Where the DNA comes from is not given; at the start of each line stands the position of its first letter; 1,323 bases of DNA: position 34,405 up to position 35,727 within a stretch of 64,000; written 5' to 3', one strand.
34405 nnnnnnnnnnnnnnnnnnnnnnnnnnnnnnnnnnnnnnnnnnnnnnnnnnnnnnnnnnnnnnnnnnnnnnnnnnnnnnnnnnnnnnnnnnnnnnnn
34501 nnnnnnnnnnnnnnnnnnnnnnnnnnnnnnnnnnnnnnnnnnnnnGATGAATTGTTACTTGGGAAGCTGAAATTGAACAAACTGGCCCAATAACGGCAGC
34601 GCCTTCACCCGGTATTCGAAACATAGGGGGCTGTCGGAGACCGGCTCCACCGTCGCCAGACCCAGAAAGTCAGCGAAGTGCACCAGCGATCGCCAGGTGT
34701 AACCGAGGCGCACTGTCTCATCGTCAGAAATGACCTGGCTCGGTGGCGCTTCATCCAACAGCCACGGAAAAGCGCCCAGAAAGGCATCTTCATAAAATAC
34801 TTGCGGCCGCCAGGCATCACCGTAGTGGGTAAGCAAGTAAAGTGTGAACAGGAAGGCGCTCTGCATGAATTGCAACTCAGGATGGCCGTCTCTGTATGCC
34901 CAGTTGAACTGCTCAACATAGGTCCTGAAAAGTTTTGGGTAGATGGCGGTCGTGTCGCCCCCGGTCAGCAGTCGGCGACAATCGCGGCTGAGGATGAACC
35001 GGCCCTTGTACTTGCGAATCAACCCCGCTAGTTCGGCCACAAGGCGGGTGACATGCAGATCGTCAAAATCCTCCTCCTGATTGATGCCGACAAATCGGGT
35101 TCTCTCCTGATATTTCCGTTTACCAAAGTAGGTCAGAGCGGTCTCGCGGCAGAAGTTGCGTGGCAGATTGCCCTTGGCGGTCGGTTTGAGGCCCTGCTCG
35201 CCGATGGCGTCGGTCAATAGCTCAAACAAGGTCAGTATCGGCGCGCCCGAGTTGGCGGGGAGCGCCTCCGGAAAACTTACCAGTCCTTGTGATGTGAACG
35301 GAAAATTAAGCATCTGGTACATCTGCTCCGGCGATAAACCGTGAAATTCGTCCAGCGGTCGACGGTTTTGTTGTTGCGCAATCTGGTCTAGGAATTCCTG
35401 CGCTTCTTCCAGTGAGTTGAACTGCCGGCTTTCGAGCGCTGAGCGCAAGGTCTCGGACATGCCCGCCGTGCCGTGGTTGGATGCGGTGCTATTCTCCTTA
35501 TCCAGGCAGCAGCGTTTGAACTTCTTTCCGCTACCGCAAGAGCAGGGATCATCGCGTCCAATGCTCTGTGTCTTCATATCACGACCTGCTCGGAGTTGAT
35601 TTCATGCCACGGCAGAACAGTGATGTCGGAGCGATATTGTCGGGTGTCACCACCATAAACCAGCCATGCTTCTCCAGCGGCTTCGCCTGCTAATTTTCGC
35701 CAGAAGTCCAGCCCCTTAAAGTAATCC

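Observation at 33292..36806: Candidate undescribed three-gene system: COG1373-type AAA ATPase + SEC-C zinc-motif protein + 417-aa helical protein, under a palindrome-embedded promoter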

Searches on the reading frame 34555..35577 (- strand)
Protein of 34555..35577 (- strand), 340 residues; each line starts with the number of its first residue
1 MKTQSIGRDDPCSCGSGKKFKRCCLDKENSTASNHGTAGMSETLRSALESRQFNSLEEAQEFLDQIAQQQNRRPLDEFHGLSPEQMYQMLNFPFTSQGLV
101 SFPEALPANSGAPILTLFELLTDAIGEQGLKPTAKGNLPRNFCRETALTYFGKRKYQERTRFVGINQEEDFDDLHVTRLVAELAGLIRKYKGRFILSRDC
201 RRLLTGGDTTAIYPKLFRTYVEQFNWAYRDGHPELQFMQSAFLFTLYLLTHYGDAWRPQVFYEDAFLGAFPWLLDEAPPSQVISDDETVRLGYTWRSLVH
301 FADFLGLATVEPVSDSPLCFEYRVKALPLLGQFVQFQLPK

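Call 4: search_protein_families(library=pfam, proteins=[window:34555-35577:-], max_evalue=1)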
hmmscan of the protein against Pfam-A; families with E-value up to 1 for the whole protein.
window:34555-35577:- (340 aa): 1 family
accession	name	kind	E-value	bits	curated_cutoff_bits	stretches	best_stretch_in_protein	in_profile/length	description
PF02810.21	SEC-C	-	6e-07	29.6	20.4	1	8-25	1-18/19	SEC-C motif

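Call 5: search_protein_families(library=padloc, proteins=[window:34555-35577:-], max_evalue=1)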
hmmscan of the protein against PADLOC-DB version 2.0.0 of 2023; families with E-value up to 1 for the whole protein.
window:34555-35577:- (340 aa): 5 families
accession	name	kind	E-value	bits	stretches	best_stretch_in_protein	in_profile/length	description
PDLC04917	PDC-S12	-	1.4e-05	23.1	1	3-25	195-217/218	-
PDLC00833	E1-E2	-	4.6e-05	21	1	2-29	168-195/222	E1-E2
PDLC00872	E2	-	0.00013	19.5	1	3-41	165-202/216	E2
PDLC00865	E2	-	0.00062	17.2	1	3-30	167-194/219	E2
PDLC00871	E2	-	0.028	12.1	1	8-30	172-194/241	E2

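Call 6: search_protein_families(library=ncbifam, proteins=[window:34555-35577:-], max_evalue=1)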
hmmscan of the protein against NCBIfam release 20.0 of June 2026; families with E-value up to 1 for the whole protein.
window:34555-35577:- (340 aa): 9 families
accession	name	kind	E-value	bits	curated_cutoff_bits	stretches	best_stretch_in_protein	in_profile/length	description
NF002592.0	PRK02250.1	equivalog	1.6e-06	28.3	158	1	3-24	145-166/167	hypothetical protein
NF007704.0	PRK10396.1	equivalog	1.7e-06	28.2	149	1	4-25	199-220/221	hypothetical protein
NF004088.0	PRK05590.1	equivalog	2.3e-06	28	140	1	2-24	141-163/166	hypothetical protein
TIGR04102.1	SWIM_PBPRA1643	hypoth_equivalog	9.7e-06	26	68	1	6-24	89-107/108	PBPRA1643 family SWIM/SEC-C metal-binding motif protein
NF002449.0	PRK01617.1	equivalog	2.3e-05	24.8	141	1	5-24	133-152/154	hypothetical protein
NF001213.0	PRK00183.1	equivalog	0.00018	21.6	158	1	6-25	134-153/157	hypothetical protein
NF008970.0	PRK12318.1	equivalog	0.0023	17.2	267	1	6-33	1-28/291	methionyl aminopeptidase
NF002486.0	PRK01752.1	equivalog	0.015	15.2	120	1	9-24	138-153/157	YchJ family protein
NF033546.1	transpos_IS21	equivalog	0.098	12.2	160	1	46-86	240-281/294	IS21 family transposase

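Call 8: find_homologous_proteins(query=window:34555-35577:-)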
Query window:34555-35577:- (340 aa): 1123 proteins with E <= 0.001 among 4636 candidates; the best 120 are listed.
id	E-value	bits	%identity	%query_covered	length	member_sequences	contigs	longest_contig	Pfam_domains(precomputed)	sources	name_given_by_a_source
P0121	7.3e-233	790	100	100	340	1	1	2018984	PF02810.22,PF27146.1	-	-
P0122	9.6e-193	658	84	100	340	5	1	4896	PF02810.22,PF27146.1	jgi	jgi:hypothetical protein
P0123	4.8e-192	656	84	100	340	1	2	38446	PF02810.22,PF27146.1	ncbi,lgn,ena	-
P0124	4.2e-191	652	84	100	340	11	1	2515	PF02810.22,PF27146.1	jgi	jgi:hypothetical protein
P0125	9.0e-191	651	84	100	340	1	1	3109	PF02810.22,PF27146.1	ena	-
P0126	2.7e-190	650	83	100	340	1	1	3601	PF02810.22,PF27146.1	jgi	-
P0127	5.6e-189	645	83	100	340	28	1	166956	PF02810.22,PF27146.1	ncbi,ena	-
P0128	8.1e-189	645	83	100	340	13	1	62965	PF02810.22,PF27146.1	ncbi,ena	-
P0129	1.0e-188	645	83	100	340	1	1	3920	PF02810.22,PF27146.1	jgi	-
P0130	1.6e-188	644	83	100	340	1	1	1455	PF02810.22,PF27146.1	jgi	jgi:hypothetical protein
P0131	5.8e-188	642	83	100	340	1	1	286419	PF02810.22,PF27146.1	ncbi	ncbi:MAG: SEC-C domain-containing protein [Candidatus Thiodiazotropha sp.]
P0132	2.8e-187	640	83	100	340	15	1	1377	PF02810.22,PF27146.1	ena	-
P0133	2.8e-187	640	81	100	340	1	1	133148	PF02810.22,PF27146.1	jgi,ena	-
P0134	7.3e-187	639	82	100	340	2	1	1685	PF02810.22,PF27146.1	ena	-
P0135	1.2e-186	638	82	100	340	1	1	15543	PF02810.22,PF27146.1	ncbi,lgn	-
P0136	1.3e-186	638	82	100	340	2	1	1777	PF02810.22,PF27146.1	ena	-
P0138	9.1e-186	635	82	100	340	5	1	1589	PF02810.22,PF27146.1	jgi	jgi:hypothetical protein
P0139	1.7e-185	634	82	100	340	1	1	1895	PF02810.22,PF27146.1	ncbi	-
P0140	3.8e-185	633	81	100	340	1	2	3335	PF02810.22,PF27146.1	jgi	-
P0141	3.9e-185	633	82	100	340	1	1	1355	PF02810.22,PF27146.1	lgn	-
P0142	4.4e-185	633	81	100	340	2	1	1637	PF02810.22,PF27146.1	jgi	-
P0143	6.4e-185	632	81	100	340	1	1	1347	PF02810.22,PF27146.1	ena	-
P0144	4.2e-184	629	81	100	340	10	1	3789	PF02810.22,PF27146.1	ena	-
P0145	5.0e-184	629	81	100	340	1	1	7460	PF02810.22,PF27146.1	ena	-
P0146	5.5e-184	629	81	100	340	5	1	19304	PF02810.22,PF27146.1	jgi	jgi:hypothetical protein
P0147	7.1e-184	629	81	100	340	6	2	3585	PF02810.22,PF27146.1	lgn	-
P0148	1.8e-183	627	81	100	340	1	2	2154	PF02810.22,PF27146.1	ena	-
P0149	3.9e-183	626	80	100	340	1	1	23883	PF02810.22,PF27146.1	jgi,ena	-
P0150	3.8e-182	623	80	100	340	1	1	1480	PF02810.22,PF27146.1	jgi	-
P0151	7.8e-182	622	81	100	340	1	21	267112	PF02810.22,PF27146.1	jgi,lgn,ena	-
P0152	6.6e-181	619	81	100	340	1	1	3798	PF02810.22,PF27146.1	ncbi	-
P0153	1.2e-180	618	80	100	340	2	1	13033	PF02810.22,PF27146.1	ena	-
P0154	1.8e-180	618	81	99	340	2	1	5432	PF02810.22,PF27146.1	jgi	-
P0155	1.8e-180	617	79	100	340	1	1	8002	PF02810.22,PF27146.1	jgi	-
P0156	3.0e-180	617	81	100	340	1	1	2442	PF02810.22,PF27146.1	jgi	-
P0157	3.3e-180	617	80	100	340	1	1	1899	PF02810.22,PF27146.1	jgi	-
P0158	3.6e-180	617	80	99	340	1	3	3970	PF02810.22,PF27146.1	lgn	-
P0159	4.6e-180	616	81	100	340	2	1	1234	PF02810.22,PF27146.1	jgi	jgi:hypothetical protein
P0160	8.8e-180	615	80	100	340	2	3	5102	PF02810.22,PF27146.1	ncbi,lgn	ncbi:MAG: SEC-C metal-binding domain-containing protein [Candidatus Sedimenticola endophacoides]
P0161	1.3e-179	615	79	100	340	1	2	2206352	PF02810.22,PF27146.1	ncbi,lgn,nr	ncbi:MAG: SEC-C metal-binding domain-containing protein [Gammaproteobacteria bacterium]|nr:SEC-C dom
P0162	5.3e-179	613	79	100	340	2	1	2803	PF02810.22,PF27146.1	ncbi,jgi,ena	-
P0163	8.6e-179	612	79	100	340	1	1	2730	PF02810.22,PF27146.1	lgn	-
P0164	2.6e-178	610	79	100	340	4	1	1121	PF02810.22,PF27146.1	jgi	jgi:hypothetical protein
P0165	8.5e-178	609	79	100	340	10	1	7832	PF02810.22,PF27146.1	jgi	jgi:hypothetical protein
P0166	8.9e-178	609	78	100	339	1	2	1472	PF02810.22,PF27146.1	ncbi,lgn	ncbi:MAG: SEC-C metal-binding domain-containing protein [Candidatus Sedimenticola endophacoides]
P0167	1.0e-177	608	79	100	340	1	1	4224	PF02810.22,PF27146.1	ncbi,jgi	jgi:hypothetical protein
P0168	2.3e-177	607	79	100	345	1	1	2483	PF02810.22,PF27146.1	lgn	-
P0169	3.1e-177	607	78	100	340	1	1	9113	PF02810.22,PF27146.1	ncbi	-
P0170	4.7e-177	606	78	100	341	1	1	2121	PF02810.22,PF27146.1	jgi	-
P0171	5.1e-177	606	78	100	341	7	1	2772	PF02810.22,PF27146.1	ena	-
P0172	5.2e-177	606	79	100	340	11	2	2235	PF02810.22,PF27146.1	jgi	jgi:hypothetical protein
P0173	5.9e-177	606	78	100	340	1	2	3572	PF02810.22,PF27146.1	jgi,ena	-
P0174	6.8e-177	606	79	100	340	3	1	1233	PF02810.22,PF27146.1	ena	-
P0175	7.8e-177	606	78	100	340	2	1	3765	PF02810.22,PF27146.1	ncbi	-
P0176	1.3e-176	605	78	100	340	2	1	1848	PF02810.22,PF27146.1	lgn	-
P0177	2.5e-176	604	78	100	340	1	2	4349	PF02810.22,PF27146.1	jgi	-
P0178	3.0e-176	604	78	100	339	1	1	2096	PF02810.22,PF27146.1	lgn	-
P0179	3.3e-176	603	78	99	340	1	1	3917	PF02810.22,PF27146.1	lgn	-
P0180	4.2e-176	603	79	98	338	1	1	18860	PF02810.22,PF27146.1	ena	-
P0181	6.7e-176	602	78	100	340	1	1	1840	PF02810.22,PF27146.1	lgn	-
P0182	9.1e-176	602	78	100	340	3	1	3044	PF02810.22,PF27146.1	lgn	-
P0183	1.1e-175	602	77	100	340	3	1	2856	PF02810.22,PF27146.1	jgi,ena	-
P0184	1.2e-175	602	78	100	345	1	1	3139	PF02810.22,PF27146.1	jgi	jgi:hypothetical protein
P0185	5.7e-175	599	77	100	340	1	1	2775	PF02810.22,PF27146.1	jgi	jgi:hypothetical protein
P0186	6.7e-175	599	78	100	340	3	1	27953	PF02810.22,PF27146.1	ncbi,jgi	ncbi:YecA family protein [Pseudomonadota bacterium]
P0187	4.1e-174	597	77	100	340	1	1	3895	PF02810.22,PF27146.1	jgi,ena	-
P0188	8.9e-174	595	79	100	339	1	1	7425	PF02810.22,PF27146.1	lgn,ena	-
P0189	1.5e-173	595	77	100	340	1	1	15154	PF02810.22,PF27146.1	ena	-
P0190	1.6e-173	595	78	100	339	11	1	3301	PF02810.22,PF27146.1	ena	-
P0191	1.8e-173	594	77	100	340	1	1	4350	PF02810.22,PF27146.1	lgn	-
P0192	1.9e-173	594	76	100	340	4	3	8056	PF02810.22,PF27146.1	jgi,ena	jgi:hypothetical protein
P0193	2.3e-173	594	77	100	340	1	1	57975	PF02810.22,PF27146.1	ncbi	ncbi:YecA family protein [Thiolapillus sp.]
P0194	2.5e-173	594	77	99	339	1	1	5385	PF02810.22,PF27146.1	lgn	-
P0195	3.6e-173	593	76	100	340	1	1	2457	PF02810.22,PF27146.1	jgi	-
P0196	8.0e-173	592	76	100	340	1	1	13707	PF02810.22,PF27146.1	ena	-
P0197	8.9e-173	592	77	100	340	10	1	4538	PF02810.22,PF27146.1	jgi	jgi:hypothetical protein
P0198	8.9e-173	592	77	100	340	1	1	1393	PF02810.22,PF27146.1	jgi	-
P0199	2.1e-172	591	77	100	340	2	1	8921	PF02810.22,PF27146.1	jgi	jgi:hypothetical protein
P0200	7.8e-172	589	76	100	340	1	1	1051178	PF02810.22,PF27146.1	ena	-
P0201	5.1e-171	586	77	100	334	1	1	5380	PF02810.22,PF27146.1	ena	-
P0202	9.6e-171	586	76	100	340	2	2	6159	PF02810.22,PF27146.1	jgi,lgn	jgi:hypothetical protein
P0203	9.7e-171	585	78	100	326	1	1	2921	PF02810.22,PF27146.1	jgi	jgi:hypothetical protein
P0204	1.3e-170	585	76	100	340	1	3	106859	PF02810.22,PF27146.1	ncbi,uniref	ncbi:YecA family protein [Sedimenticola sp.]|uniref:YecA family protein n=1 Tax=Sedimenticola sp. Ta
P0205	2.6e-170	584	77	99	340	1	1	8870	PF02810.22,PF27146.1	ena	-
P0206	3.8e-170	584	74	100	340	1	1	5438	PF02810.22,PF27146.1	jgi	-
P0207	7.3e-170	583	76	100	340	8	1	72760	PF02810.22,PF27146.1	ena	-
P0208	1.8e-169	581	76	100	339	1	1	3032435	PF02810.22,PF27146.1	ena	-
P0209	3.3e-169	580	75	99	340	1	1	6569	PF02810.22,PF27146.1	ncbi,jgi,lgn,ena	jgi:hypothetical protein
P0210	2.1e-168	578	77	100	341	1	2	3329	PF02810.22,PF27146.1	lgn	-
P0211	5.4e-168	576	85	89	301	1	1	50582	PF27146.1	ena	-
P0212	1.2e-167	575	76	100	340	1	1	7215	PF02810.22,PF27146.1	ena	-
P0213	3.6e-167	574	74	100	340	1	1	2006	PF02810.22,PF27146.1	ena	-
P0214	4.8e-167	573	76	99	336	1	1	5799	PF02810.22,PF27146.1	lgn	-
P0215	8.4e-167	573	76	100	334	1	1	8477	PF02810.22,PF27146.1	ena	-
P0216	9.8e-167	572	74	100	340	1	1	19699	PF02810.22,PF27146.1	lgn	-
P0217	4.4e-166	570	75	100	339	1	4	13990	PF02810.22,PF27146.1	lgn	-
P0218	7.5e-166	569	74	100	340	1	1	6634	PF02810.22,PF27146.1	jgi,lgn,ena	-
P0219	1.3e-164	565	74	100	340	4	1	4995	PF02810.22,PF27146.1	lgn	-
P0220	3.2e-164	564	73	100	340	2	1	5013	PF02810.22,PF27146.1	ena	-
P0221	4.6e-163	560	74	100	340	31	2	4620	PF02810.22,PF27146.1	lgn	-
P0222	5.7e-162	557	72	99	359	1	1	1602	PF02810.22,PF27146.1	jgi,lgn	jgi:hypothetical protein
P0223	1.7e-161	555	72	99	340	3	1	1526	PF02810.22,PF27146.1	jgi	jgi:hypothetical protein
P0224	4.1e-161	554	82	88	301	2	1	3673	PF27146.1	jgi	jgi:hypothetical protein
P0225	9.1e-161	553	73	100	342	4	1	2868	PF02810.22,PF27146.1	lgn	-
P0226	1.5e-160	552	70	99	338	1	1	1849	PF02810.22,PF27146.1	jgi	-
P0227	1.5e-160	552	73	99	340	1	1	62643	PF02810.22,PF27146.1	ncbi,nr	ncbi:MAG: SEC-C domain-containing protein [Gammaproteobacteria bacterium]|nr:SEC-C domain-containing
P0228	5.1e-160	550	72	100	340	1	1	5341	PF02810.22,PF27146.1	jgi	-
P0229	2.2e-159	548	72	99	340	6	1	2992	PF02810.22,PF27146.1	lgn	-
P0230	4.3e-158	544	78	93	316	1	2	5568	PF27146.1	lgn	-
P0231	4.7e-158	544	81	89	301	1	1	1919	PF27146.1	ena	-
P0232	7.6e-158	543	77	90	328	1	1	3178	PF27146.1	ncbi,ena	-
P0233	8.0e-158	543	78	91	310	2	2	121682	PF27146.1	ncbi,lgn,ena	-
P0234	5.6e-157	540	78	91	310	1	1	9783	PF27146.1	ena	-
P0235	2.1e-156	538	70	99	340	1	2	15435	PF02810.22,PF27146.1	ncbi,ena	-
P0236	4.6e-156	537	70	99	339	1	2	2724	PF02810.22,PF27146.1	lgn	-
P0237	4.6e-156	537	70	99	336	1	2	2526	PF02810.22,PF27146.1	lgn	-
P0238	4.7e-156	537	71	100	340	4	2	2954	PF02810.22,PF27146.1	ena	-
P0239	5.7e-156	537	70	99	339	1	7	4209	PF02810.22,PF27146.1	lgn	-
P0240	6.4e-156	537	70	100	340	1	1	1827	PF02810.22,PF27146.1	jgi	-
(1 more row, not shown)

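Call 33: search_solved_structures(query=A2, max_evalue=1)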
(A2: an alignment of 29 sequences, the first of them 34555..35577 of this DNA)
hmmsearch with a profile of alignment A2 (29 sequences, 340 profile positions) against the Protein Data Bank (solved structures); distinct sequences matched with E-value up to 1: 8.
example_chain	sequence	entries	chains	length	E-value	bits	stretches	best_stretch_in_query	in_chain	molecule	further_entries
9l6b_C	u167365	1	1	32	2.6e-07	33.4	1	4-24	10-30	UPF0225 protein YchJ -C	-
1ozb_I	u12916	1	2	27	8.1e-07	31.8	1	6-24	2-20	Preprotein translocase secA subunit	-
1sx0_A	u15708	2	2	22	4e-06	29.5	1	6-23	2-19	SecA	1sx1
1tm6_A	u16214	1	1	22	1.6e-05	27.5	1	7-23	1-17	Preprotein translocase secA subunit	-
3iqy_A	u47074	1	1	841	0.001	21.6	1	2-24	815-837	Protein translocase subunit secA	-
1tf2_A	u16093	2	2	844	0.001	21.6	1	2-24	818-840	Preprotein translocase secA subunit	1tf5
2i9w_A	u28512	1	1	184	0.037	16.5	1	5-24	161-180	Hypothetical protein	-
4zgl_A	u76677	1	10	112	0.91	11.9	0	46-98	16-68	Uncharacterized HIT-like protein HP_0404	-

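Call 35: predict_structure(alignment_id=A2)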
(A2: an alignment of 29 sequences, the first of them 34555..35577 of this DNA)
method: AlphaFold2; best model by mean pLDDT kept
length: 340 residues; sequences in the alignment: 29
mean_pLDDT: 44.5   pTM: 0.30
mean pLDDT of the five models: 44.5, 43.4, 43.0, 40.1, 39.2
residues with pLDDT >= 90: 0; 70-90: 1; 50-70: 113; < 50: 226
segments of 3 or more residues with pLDDT < 50: 1-7, 25-42, 70-140, 150-152, 159-207, 231-241, 247-263, 271-284, 302-308, 324-340
pLDDT, mean of each block of 10 residues (from residue 1): 42 62 43 30 56 59 57 30 33 29 28 38 38 41 50 53 34 36 39 38 47 56 55 46 49 46 50 40 48 52 47 60 44 36
secondary structure, 60 per line:
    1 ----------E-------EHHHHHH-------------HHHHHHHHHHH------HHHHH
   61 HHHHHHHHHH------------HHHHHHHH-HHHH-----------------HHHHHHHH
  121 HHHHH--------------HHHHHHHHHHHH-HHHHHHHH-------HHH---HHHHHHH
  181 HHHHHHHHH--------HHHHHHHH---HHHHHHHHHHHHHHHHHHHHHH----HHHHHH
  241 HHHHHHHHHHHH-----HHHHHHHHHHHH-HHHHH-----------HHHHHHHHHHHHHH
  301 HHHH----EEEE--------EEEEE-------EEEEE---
elements in order: H20-25 H39-49 H56-70 H83-90 H92-95 H113-125 H140-151 H153-160 H174-189 H198-205 H209-230 H235-252 H258-269 H271-275 H287-304 E309-312 E321-325 E333-337

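Call 56: search_dna_similar(query=window:34555-35577:-, collection=plasmids, mode=protein, max_evalue=0.001, max_rows=25)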
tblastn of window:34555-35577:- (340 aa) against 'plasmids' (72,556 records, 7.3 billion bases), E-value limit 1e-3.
Records with a match: 34; places in all: 34; records where one place covers at least 80% of the query: 13.
Best place of each record, by identity: 60-80% 19; <60% 15.
By first word of the organism name: Enterococcus 17; Acinetobacter 9; Persicobacter 2; Hymenobacter 2; Photobacterium 2; Pseudoalteromonas 1; Monoglobus 1.
By predicted mobility (MOB-suite, as given by PLSDB): mobilizable 24; non-mobilizable 9; conjugative 1.
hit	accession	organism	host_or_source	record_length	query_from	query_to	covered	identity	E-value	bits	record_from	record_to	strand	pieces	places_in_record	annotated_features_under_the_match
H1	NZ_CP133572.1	Pseudoalteromonas sp. HL-AS2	sediment core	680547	6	338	98%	30.5%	1e-33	138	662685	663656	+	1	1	SEC-C domain-containing protein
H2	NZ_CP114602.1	Acinetobacter towneri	chicken,carcass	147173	6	340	99%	28.8%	1e-32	135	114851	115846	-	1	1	SEC-C domain-containing protein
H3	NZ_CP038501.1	Acinetobacter baumannii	Homo sapiens,blood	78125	6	340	99%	28.8%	2e-32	134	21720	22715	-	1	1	SEC-C domain-containing protein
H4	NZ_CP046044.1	Acinetobacter towneri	swine,mixed culture,feces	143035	6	340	99%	28.8%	3e-32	134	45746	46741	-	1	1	SEC-C domain-containing protein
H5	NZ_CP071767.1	Acinetobacter towneri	porcine,cell culture,feces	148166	6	340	99%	28.8%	3e-32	134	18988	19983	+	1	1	SEC-C domain-containing protein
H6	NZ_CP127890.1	Acinetobacter towneri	cell culture,Influent wastewater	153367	6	340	99%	28.8%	3e-32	134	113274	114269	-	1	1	SEC-C domain-containing protein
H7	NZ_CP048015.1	Acinetobacter towneri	pig,single cell,feces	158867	6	340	99%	28.8%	3e-32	134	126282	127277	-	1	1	SEC-C domain-containing protein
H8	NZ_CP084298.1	Acinetobacter baumannii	a feces sample of chicken origin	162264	6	340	99%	28.8%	3e-32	134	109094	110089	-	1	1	SEC-C domain-containing protein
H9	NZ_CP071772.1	Acinetobacter towneri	porcine,cell culture,feces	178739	6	340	99%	28.8%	3e-32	134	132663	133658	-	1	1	SEC-C domain-containing protein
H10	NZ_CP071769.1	Acinetobacter towneri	porcine,cell culture,feces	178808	6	340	99%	28.8%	3e-32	134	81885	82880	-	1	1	SEC-C domain-containing protein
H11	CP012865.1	Persicobacter sp. JZB09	cell culture,soil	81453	54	340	84%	30.5%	5e-30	127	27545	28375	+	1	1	record has no annotation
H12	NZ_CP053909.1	Hymenobacter sp. BRD128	cell culture,soil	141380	53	337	84%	28.3%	9e-19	95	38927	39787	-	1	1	hypothetical protein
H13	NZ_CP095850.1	Hymenobacter sublimis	single cell,air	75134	59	333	81%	27.5%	2e-16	88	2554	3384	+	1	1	hypothetical protein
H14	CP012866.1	Persicobacter sp. JZB09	cell culture,soil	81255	4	72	20%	36.2%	2e-4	51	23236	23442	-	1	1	record has no annotation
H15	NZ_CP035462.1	Photobacterium damselae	Neophocaena asiaeorientalis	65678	2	29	8%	64.3%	6e-4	49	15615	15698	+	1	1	SEC-C metal-binding domain-containing protein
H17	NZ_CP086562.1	Enterococcus faecalis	mixed culture,rectal swab samples of pig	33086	1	29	9%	62.1%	6e-4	49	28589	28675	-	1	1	SEC-C metal-binding domain-containing protein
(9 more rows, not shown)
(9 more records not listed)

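Call 57: get_annotated_region(hit=H1, flank=6000)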
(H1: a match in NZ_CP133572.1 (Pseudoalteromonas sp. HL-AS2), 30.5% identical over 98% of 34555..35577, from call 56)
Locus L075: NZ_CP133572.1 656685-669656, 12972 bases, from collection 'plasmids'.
description: Pseudoalteromonas sp. HL-AS2 plasmid unnamed, complete sequence
organism: Pseudoalteromonas sp. HL-AS2 (NCBI taxid 3071082)
taxonomy: Bacteria; Pseudomonadota; Gammaproteobacteria; Alteromonadales; Pseudoalteromonadaceae; Pseudoalteromonas; Pseudoalteromonas sp. HL-AS2
host: -; source: sediment core; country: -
typing (MOB-suite, as given by PLSDB): non-mobilizable
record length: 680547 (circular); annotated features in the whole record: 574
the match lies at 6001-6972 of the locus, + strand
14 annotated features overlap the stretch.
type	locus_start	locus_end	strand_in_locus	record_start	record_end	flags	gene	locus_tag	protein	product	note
CDS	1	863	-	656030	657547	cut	gshA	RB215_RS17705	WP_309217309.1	glutamate--cysteine ligase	GO:0006750 - glutathione biosynthetic process [Evidence IEA]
CDS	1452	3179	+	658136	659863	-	-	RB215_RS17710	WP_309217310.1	potassium/proton antiporter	-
CDS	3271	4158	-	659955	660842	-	-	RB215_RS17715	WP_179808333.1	LysR substrate-binding domain-containing protein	-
CDS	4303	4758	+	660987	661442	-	-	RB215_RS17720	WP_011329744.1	DoxX family protein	-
CDS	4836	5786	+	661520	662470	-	-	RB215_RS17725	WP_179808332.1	glutathione S-transferase family protein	-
CDS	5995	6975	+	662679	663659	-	-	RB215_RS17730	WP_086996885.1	SEC-C domain-containing protein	-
CDS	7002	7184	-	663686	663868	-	-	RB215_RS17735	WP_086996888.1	hypothetical protein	-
CDS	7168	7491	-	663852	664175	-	-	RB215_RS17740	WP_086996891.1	helix-turn-helix transcriptional regulator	-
CDS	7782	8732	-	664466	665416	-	-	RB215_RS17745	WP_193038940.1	nucleotidyl transferase AbiEii/AbiGii toxin family protein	-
CDS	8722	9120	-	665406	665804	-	-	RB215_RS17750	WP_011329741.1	DUF6088 family protein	-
CDS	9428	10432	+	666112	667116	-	-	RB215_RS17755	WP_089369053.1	nuclease-related domain-containing protein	-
CDS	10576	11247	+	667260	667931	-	-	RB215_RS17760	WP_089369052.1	hypothetical protein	-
CDS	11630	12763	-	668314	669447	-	-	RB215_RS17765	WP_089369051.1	DUF1570 domain-containing protein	-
CDS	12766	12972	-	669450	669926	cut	-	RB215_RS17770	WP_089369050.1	hypothetical protein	-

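Call 58: get_annotated_region(hit=H2, flank=6000)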
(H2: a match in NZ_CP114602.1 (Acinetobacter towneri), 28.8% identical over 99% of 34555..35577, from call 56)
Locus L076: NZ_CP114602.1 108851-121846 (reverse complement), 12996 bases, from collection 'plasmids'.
description: Acinetobacter towneri strain TT1-3_T plasmid pTT1-3-1, complete sequence
organism: Acinetobacter towneri (NCBI taxid 202956)
taxonomy: Bacteria; Pseudomonadota; Gammaproteobacteria; Moraxellales; Moraxellaceae; Acinetobacter; Acinetobacter towneri
host: -; source: chicken,carcass; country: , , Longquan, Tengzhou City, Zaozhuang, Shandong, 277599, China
typing (MOB-suite, as given by PLSDB): mobilizable; replicon rep_cluster_1656; relaxase MOBP
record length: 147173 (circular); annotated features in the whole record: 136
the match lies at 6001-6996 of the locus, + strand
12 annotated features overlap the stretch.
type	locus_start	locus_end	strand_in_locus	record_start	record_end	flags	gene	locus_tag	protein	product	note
CDS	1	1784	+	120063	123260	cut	-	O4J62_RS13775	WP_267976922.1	tyrosine-type recombinase/integrase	GO:0015074 - DNA integration [Evidence IEA]; GO:0006310 - DNA recombination [Evidence IEA]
CDS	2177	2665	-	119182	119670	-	-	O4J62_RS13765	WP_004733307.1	GNAT family N-acetyltransferase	-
CDS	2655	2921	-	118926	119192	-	-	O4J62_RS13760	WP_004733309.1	DUF1778 domain-containing protein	-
CDS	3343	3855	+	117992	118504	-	-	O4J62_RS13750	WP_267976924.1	hypothetical protein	-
CDS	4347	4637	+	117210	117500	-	-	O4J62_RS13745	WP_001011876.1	helix-turn-helix transcriptional regulator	-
CDS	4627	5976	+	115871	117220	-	-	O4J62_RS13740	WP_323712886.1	type II toxin-antitoxin system HipA family toxin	-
CDS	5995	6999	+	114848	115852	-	-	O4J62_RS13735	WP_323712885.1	SEC-C domain-containing protein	-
CDS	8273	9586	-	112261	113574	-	-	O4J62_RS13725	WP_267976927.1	AAA family ATPase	-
CDS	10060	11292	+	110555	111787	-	-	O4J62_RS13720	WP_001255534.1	ATP-binding protein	-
CDS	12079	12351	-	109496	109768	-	nadS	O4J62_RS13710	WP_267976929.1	NadS family protein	-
CDS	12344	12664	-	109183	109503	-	-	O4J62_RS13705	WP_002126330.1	type II toxin-antitoxin system RelE/ParE family toxin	-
CDS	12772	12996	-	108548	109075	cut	-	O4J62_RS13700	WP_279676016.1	plasmid pRiA4b ORF-3 family protein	-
